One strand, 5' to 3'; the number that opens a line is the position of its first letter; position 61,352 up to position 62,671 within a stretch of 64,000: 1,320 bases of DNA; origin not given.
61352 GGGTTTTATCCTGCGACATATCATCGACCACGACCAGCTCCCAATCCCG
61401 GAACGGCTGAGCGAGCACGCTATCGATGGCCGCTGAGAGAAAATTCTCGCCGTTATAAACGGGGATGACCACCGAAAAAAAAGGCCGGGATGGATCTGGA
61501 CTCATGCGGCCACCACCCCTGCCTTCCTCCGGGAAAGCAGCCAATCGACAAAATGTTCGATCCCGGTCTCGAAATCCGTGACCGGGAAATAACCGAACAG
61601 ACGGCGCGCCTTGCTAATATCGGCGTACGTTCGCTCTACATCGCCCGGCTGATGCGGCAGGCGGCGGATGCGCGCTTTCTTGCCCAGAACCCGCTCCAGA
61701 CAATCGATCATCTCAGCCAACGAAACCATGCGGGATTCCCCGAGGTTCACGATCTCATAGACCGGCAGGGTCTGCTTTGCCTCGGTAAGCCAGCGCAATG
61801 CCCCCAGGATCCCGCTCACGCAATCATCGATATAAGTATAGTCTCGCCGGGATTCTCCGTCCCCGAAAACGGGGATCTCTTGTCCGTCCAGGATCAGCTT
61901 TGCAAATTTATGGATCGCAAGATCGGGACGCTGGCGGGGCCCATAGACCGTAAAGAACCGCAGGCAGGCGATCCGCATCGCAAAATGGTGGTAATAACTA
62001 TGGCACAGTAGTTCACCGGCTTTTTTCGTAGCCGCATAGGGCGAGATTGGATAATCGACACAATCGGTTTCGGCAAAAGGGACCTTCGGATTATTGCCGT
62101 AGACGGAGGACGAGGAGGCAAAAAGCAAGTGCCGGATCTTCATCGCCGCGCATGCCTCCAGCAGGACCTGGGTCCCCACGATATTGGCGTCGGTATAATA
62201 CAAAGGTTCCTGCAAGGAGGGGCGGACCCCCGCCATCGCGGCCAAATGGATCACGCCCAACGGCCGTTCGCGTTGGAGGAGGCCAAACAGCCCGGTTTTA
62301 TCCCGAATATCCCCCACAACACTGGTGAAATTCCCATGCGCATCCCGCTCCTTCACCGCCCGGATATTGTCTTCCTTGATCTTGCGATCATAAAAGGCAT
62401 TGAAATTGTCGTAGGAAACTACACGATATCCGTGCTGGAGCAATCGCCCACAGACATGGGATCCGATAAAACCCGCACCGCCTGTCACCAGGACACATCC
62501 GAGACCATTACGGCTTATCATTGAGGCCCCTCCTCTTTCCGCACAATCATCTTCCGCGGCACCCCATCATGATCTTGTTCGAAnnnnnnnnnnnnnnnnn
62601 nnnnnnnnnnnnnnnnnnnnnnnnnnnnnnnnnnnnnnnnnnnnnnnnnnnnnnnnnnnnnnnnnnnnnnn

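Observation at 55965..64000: Surface-protein gene directly followed by a GT2 / sugar-epimerase / GT2 / C-methyltransferase cluster: possible dedicated protein-glycosylation or branched-sugar glycan locus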

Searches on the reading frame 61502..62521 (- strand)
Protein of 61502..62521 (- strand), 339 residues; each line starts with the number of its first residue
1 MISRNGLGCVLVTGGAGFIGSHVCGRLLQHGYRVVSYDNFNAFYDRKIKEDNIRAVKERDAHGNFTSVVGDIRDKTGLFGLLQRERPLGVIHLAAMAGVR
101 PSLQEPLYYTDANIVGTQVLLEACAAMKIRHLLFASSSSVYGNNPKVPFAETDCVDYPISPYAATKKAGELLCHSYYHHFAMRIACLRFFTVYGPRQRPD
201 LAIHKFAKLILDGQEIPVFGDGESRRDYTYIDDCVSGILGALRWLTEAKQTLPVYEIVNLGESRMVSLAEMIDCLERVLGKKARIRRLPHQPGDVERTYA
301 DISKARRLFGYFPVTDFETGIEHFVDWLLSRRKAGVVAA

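Call 8: search_protein_families(library=pfam, proteins=[window:61502-62521:-], max_evalue=0.01)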
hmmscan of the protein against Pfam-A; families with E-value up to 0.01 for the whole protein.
window:61502-62521:- (339 aa): 9 families
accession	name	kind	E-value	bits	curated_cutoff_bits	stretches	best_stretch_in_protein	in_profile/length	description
PF16363.11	GDP_Man_Dehyd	-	6.7e-63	213.6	27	1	11-322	1-330/332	GDP-mannose 4,6 dehydratase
PF01370.27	Epimerase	-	1.1e-58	199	20.9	1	10-260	1-239/240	NAD dependent epimerase/dehydratase family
PF01073.25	3Beta_HSD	-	6.7e-22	78.2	22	1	11-251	1-238/280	3-beta hydroxysteroid dehydrogenase/isomerase family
PF02719.21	Polysacc_synt_2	-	1.2e-17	64.5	20.2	1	10-245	1-220/293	Polysaccharide biosynthesis protein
PF04321.23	RmlD_sub_bind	-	9e-16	58.2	27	1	10-272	3-227/287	RmlD substrate binding domain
PF07993.18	NAD_binding_4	-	5.8e-08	32.6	20.1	1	12-194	1-209/258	Male sterility protein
PF08659.16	KR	-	1.7e-06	28.5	22.6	1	8-149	1-149/180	KR domain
PF00106.31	adh_short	-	0.002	18.1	26.6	0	9-42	2-35/195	short chain dehydrogenase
PF13460.12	NAD_binding_10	-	0.0061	16.9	27.2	0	14-168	1-126/184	NAD(P)H-binding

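Call 9: search_protein_families(library=ncbifam, proteins=[window:61502-62521:-], max_evalue=0.01)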
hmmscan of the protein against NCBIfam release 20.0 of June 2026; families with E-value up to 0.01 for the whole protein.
window:61502-62521:- (339 aa): 36 families (the best 25 are shown)
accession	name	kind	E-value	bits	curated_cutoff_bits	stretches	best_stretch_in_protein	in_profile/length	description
TIGR01179.1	galE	equivalog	1.1e-54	185.5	262.3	1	10-330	2-327/332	UDP-glucose 4-epimerase GalE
TIGR04180.1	EDH_00030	hypoth_equivalog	1.2e-47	162.5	475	1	10-313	1-294/297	NAD-dependent 4,6-dehydratase LegB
TIGR01181.1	dTDP_gluc_dehyt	equivalog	2.3e-46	158.4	365.1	1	10-332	2-315/321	dTDP-glucose 4,6-dehydratase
NF007956.0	PRK10675.1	subfamily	1.7e-39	135.9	394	2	10-194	3-182/338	UDP-glucose 4-epimerase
NF011728.1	PRK15181.1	equivalog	1.2e-34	119.9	760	1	11-331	19-340/348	Vi polysaccharide biosynthesis UDP-N-acetylglucosaminuronic acid C-4 epimerase TviC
TIGR02197.1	heptose_epim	equivalog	2.7e-28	99.1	274.6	1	10-330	1-315/316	ADP-glyceromanno-heptose 6-epimerase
NF007490.0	PRK10084.1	subfamily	7.3e-27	94.3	649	1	10-332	3-338/361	dTDP-glucose 4,6-dehydratase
NF007582.0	PRK10217.1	equivalog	3.4e-25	88.9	698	1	10-330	4-333/355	dTDP-glucose 4,6-dehydratase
TIGR02622.1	CDP_4_6_dhtase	equivalog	5.6e-23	81.6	278.45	1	10-328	7-330/352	CDP-glucose 4,6-dehydratase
NF042422.1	oxyalk_red_OleD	equivalog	1.3e-22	80.6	580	1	10-278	3-249/329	2-alkyl-3-oxoalkanoate reductase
NF047922.1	GDPFucSynFcl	equivalog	5.8e-19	68.7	500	1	73-332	40-305/308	GDP-L-fucose synthase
TIGR01472.1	gmd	equivalog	7e-18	64.9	415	1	10-238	3-235/342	GDP-mannose 4,6-dehydratase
NF043036.1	ErythonDh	equivalog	2.6e-17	63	325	1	10-285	3-272/321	D-erythronate dehydrogenase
TIGR01214.1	rmlD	equivalog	7.1e-13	48.3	224.05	1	10-222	2-179/285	dTDP-4-dehydrorhamnose reductase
NF042423.1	oxyalk_red_Shew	equivalog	1.5e-12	47.3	580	1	9-275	10-253/331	2-alkyl-3-oxoalkanoate reductase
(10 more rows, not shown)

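Call 11: find_encoding_contigs(protein=window:61502-62521:-, flank=10000, max_places=6)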
Protein window:61502-62521:- (339 aa): 1 contig read that carries it; 1 place shown.
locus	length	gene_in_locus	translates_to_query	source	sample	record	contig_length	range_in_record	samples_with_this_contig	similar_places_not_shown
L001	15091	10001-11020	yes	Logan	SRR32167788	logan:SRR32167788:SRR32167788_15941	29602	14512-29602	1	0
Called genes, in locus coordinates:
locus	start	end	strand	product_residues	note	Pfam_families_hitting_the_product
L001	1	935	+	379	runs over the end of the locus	PF13439:Glyco_transf_4, PF13477:Glyco_trans_4_2 (weak), PF13579:Glyco_trans_4_4, PF00534:Glycos_transf_1, PF13692:Glyco_trans_1_4, PF13524:Glyco_trans_1_2 (weak)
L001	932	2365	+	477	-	PF13727:CoA_binding_3, PF02397:Bac_transf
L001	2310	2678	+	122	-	-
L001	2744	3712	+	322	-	PF00535:Glycos_transf_2 (weak)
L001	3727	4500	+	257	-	PF00483:NTP_transferase, PF12804:NTP_transf_3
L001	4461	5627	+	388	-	PF01073:3Beta_HSD (weak), PF01370:Epimerase, PF16363:GDP_Man_Dehyd, PF02719:Polysacc_synt_2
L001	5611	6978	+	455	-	PF21135:DRL_cat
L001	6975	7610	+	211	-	PF00908:dTDP_sugar_isom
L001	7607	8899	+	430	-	PF08421:Methyltransf_13, PF13489:Methyltransf_23, PF08241:Methyltransf_11, PF08242:Methyltransf_12, PF13649:Methyltransf_25 (faint), PF08484:Methyltransf_14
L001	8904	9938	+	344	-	PF00535:Glycos_transf_2, PF13641:Glyco_tranf_2_3 (weak)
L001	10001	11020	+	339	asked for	PF01073:3Beta_HSD, PF01370:Epimerase, PF02719:Polysacc_synt_2, PF04321:RmlD_sub_bind, PF08659:KR (weak), PF16363:GDP_Man_Dehyd, PF07993:NAD_binding_4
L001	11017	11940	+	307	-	PF13506:Glyco_transf_21 (weak), PF13641:Glyco_tranf_2_3, PF00535:Glycos_transf_2, PF10111:Glyco_tranf_2_2, PF13632:Glyco_trans_2_3 (weak)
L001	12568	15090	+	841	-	?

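Call 15: search_protein_families(library=ncbifam, proteins=[L001:57-935:+, L001:932-2365:+, L001:2744-3712:+, L001:3727-4500:+, L001:4461-5627:+, L001:5611-6978:+, L001:6975-7610:+, L001:7607-8899:+], max_evalue=0.00001)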
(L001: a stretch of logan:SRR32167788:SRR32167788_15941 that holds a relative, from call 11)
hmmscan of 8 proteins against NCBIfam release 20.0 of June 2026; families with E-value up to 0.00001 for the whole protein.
L001:57-935:+ (292 aa): 25 families
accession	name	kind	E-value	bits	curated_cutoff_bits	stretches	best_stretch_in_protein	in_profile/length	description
TIGR04047.1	MSMEG_0565_glyc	hypoth_equivalog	1.8e-23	83.3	259.85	1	22-274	113-371/373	MSMEG_0565 family glycosyltransferase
NF038295.1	EPS_HpsP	equivalog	1e-22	80.7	550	1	79-277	180-387/388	hormogonium polysaccharide biosynthesis glycosyltransferase HpsP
NF046071.1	B1-4RhmsylTfaseCps2T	equivalog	3.3e-20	72.3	500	1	12-274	109-384/384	beta 1-4 rhamnosyltransferase Cps2T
NF038229.1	Glyco4_Geo_Pelo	equivalog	2.6e-18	66.1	400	1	50-278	110-337/338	GPMC system family 4 glycosyltransferase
NF041876.1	EPS_EpsE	equivalog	8.7e-18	64.7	400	1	66-264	177-383/389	exopolysaccharide biosynthesis GT4 family glycosyltransferase EpsE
TIGR04157.1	glyco_rSAM_CFB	subfamily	7.4e-17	61.4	400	1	55-274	170-406/406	TIGR04157 family glycosyltransferase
NF012028.0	PRK15484.1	subfamily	1.2e-16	60.8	618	1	58-275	143-376/380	lipopolysaccharide N-acetylglucosaminyltransferase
TIGR02149.1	glgA_Coryne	subfamily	7e-16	58.3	302.4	1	23-276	110-389/391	glycogen synthase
TIGR03088.1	stp2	hypoth_equivalog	8e-15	54.7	409.05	1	56-278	138-374/374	TIGR03088 family PEP-CTERM/XrtA system glycosyltransferase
NF047684.1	TeichurnBiosyTuaC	equivalog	3.2e-14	52.7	550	1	50-277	160-389/391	teichuronic acid biosynthesis protein TuaC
TIGR03999.1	thiol_BshA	equivalog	6.1e-14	51.7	273.7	1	55-278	145-374/375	N-acetyl-alpha-D-glucosaminyl L-malate synthase BshA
NF041010.1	glycosy_Agl16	equivalog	3.3e-13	49.2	575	1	77-277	158-351/352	glycosylation protein Agl16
NF053787.1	GlcN_PG_synth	equivalog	1.9e-12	46.7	480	1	65-278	154-360/361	N-acetylglucosaminyl phosphatidylglycerol synthase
NF050056.1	ProtGlycPglH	equivalog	7.8e-11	41.6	600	1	104-258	179-335/354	GalNAc-alpha-(1->4)-GalNAc-alpha-(1->3)-diNAcBac-PP-undecaprenol alpha-1,4-N-acetyl-D-galactosaminyltransferase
TIGR02095.1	glgA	subfamily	2.7e-10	39.5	328.45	1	97-276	284-476/477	glycogen/starch synthase, ADP-glucose type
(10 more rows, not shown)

L001:932-2365:+ (477 aa): 10 families
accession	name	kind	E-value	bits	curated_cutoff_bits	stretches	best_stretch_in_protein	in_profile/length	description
TIGR03025.1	EPS_sugtrans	subfamily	5.5e-124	414.8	295.55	1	44-476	19-443/445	exopolysaccharide biosynthesis polyprenyl glycosylphosphotransferase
TIGR03023.1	WcaJ_sugtrans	equivalog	4e-104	349.4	410.75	1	35-472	24-447/453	undecaprenyl-phosphate glucose phosphotransferase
NF041877.1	EPS_EpsZ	equivalog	3.8e-103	345.6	800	1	141-476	125-457/459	exopolysaccharide biosynthesis polyisoprenyl-phosphate hexose-1-phosphate transferase EpsZ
TIGR03022.1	WbaP_sugtrans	subfamily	7.7e-88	295.7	403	1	35-476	27-454/456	undecaprenyl-phosphate galactose phosphotransferase WbaP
NF052601.1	undeca_RfbP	equivalog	1.1e-65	221.4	330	1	279-473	39-237/244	undecaprenyl-phosphate galactose phosphotransferase family protein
TIGR03013.1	EpsB_2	subfamily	3e-61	207.8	393.35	1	20-476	7-441/443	TIGR03013 family XrtA/PEP-CTERM system glycosyltransferase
NF007518.0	PRK10124.1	equivalog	2.2e-59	201.4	684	1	95-468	90-454/464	undecaprenyl-phosphate glucose phosphotransferase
NF011751.0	PRK15204.1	equivalog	6e-54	183.4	907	1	85-476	89-474/476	undecaprenyl-phosphate galactose phosphotransferase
NF050817.1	PolSacchBiosHfsE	equivalog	1.5e-41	142.6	750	1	61-470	55-458/467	polysaccharide biosynthesis protein HfsE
NF045514.1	glycotran_HepC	equivalog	3.4e-23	82.1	140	1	283-404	115-211/220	heterocyst development glycosyltransferase HepC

L001:2744-3712:+ (322 aa): 0 families

L001:3727-4500:+ (257 aa): 18 families
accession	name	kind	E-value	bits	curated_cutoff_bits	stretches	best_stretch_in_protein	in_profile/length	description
TIGR02623.1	G1P_cyt_trans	equivalog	1.6e-121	404.6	300.25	1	1-256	1-255/255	glucose-1-phosphate cytidylyltransferase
TIGR03992.1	Arch_glmU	subfamily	7.4e-25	87.6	292.1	2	1-70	1-70/393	bifunctional sugar-1-phosphate nucleotidylyltransferase/acetyltransferase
NF052502.1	man1P_GTase_Rv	exception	3.3e-22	78.9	440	1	2-233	2-217/352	mannose-1-phosphate guanylyltransferase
NF041313.1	UDPGP_AglF_Halo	equivalog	6.9e-22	78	400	2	1-68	1-68/234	UTP--glucose-1-phosphate uridylyltransferase AglF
NF049965.1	GlMnHpPGnyltfHddC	equivalog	1.1e-20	74.3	300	1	1-201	1-176/221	D-glycero-D-manno-heptose 1-phosphate guanosyltransferase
TIGR01208.1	rmlA_long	equivalog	4.2e-17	62.1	320.25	1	2-201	1-183/353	glucose-1-phosphate thymidylyltransferase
NF045761.1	NAMPUrTaseMurU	equivalog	1e-16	61.5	250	1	1-63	1-63/226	N-acetylmuramate alpha-1-phosphate uridylyltransferase MurU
NF041173.1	Sug_nt_acttase_Thmprot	equivalog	2.6e-15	56.3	600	1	1-201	1-177/405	bifunctional sugar-1-phosphate nucleotidylyltransferase/acetyltransferase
TIGR01099.1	galU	equivalog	7.9e-13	48.6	326.8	1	1-202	2-216/261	UTP--glucose-1-phosphate uridylyltransferase GalU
NF041135.1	IPPtranDIPPsyn_Thcocales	equivalog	5.3e-12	45.4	580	1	1-67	1-64/419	bifunctional L-myo-inositol-1-phosphate cytidylyltransferase/CDP-L-myo-inositol myo-inositolphosphotransferase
TIGR02091.1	glgC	equivalog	1e-11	44.5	424.9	1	2-184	2-182/364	glucose-1-phosphate adenylyltransferase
NF001947.0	PRK00725.1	subfamily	4.2e-11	42.3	470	1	3-181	19-196/426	glucose-1-phosphate adenylyltransferase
NF003670.0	PRK05293.1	equivalog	1.9e-10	40.3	470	1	3-231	7-243/382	glucose-1-phosphate adenylyltransferase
TIGR01173.1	glmU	equivalog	1.2e-07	31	366.85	1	1-74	1-66/452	bifunctional UDP-N-acetylglucosamine diphosphorylase/glucosamine-1-phosphate N-acetyltransferase GlmU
NF002772.0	PRK02862.1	equivalog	1e-06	27.7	537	1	3-181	6-182/429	glucose-1-phosphate adenylyltransferase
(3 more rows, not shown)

L001:4461-5627:+ (388 aa): 12 families
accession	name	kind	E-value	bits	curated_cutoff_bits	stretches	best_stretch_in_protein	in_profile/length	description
TIGR02622.1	CDP_4_6_dhtase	equivalog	2.2e-149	497.4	278.45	1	17-365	1-352/352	CDP-glucose 4,6-dehydratase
TIGR01181.1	dTDP_gluc_dehyt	equivalog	2e-31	109.3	365.1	1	23-346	2-313/321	dTDP-glucose 4,6-dehydratase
TIGR01179.1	galE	equivalog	4.5e-24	84.9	262.3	1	22-346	1-327/332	UDP-glucose 4-epimerase GalE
TIGR04180.1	EDH_00030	hypoth_equivalog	1.1e-15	57.4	475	1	24-330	2-295/297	NAD-dependent 4,6-dehydratase LegB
TIGR01472.1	gmd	equivalog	3.7e-13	49.4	415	1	70-186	56-173/342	GDP-mannose 4,6-dehydratase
NF007490.0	PRK10084.1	subfamily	4.6e-13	48.9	649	0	156-348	155-338/361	dTDP-glucose 4,6-dehydratase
NF007582.0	PRK10217.1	equivalog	8.8e-13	48.1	698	1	73-347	56-334/355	dTDP-glucose 4,6-dehydratase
NF007956.0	PRK10675.1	subfamily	9.7e-13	47.9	394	1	23-176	3-157/338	UDP-glucose 4-epimerase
TIGR03466.1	HpnA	hypoth_equivalog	1.4e-07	30.8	367.65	0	22-131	2-102/327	hopanoid-associated sugar epimerase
TIGR01214.1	rmlD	equivalog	1.6e-07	30.7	224.05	1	71-183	30-139/285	dTDP-4-dehydrorhamnose reductase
TIGR03589.1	PseB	equivalog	3.7e-07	29.4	407.75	1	19-146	3-128/324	UDP-N-acetylglucosamine 4,6-dehydratase (inverting)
NF041015.1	UDPsulfquin_syn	equivalog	9.2e-06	24.9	575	0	66-133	64-134/384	UDP-sulfoquinovose synthase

L001:5611-6978:+ (455 aa): 1 family
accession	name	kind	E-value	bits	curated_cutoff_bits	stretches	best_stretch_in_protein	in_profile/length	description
NF004976.0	PRK06349.1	subfamily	4.6e-06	26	205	1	87-154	60-127/430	homoserine dehydrogenase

L001:6975-7610:+ (211 aa): 1 family
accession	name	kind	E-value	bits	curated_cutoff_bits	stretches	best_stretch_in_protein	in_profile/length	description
TIGR01221.1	rmlC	equivalog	4.3e-50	169.9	155.75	1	5-176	4-172/176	dTDP-4-dehydrorhamnose 3,5-epimerase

L001:7607-8899:+ (430 aa): 0 families

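Call 23: find_homologous_proteins(query=L001:932-2365:+, max_evalue=1e-60)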
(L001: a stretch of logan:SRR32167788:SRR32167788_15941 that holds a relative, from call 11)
Query L001:932-2365:+ (477 aa): 7238 proteins with E <= 1e-60 among 8000 candidates; the best 120 are listed.
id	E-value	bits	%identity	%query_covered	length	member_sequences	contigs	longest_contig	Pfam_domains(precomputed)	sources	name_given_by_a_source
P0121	0.0e+0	1065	100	100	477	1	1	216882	PF13727.13,PF02397.23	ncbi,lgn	ncbi:MAG: sugar transferase [Candidatus Omnitrophota bacterium]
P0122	1.4e-253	860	77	100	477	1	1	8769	PF13727.13,PF02397.23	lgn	-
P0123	5.3e-252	855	77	100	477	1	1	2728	PF13727.13,PF02397.23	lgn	-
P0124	1.5e-250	850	78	100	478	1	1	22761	PF13727.13,PF02397.23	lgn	-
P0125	2.8e-250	849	77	100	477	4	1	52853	PF13727.13,PF02397.23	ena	-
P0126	1.9e-183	629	59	99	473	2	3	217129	PF13727.13,PF02397.23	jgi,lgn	-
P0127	1.3e-181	623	57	100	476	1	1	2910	PF13727.13,PF02397.23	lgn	-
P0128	1.1e-180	620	57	100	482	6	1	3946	PF13727.13,PF02397.23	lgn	-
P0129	5.0e-178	611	59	99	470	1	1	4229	PF13727.13,PF02397.23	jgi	jgi:exopolysaccharide biosynthesis polyprenyl glycosylphosphotransferase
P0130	1.7e-176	606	57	99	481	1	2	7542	PF13727.13,PF02397.23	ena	-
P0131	5.8e-176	604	57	100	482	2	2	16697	PF13727.13,PF02397.23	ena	-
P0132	8.7e-175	600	56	100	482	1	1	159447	PF13727.13,PF02397.23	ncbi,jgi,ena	-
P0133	1.8e-174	599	56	100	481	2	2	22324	PF13727.13,PF02397.23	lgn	-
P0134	6.3e-174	597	55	99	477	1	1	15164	PF13727.13,PF02397.23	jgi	-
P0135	6.5e-174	597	55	100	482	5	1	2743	PF13727.13,PF02397.23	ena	-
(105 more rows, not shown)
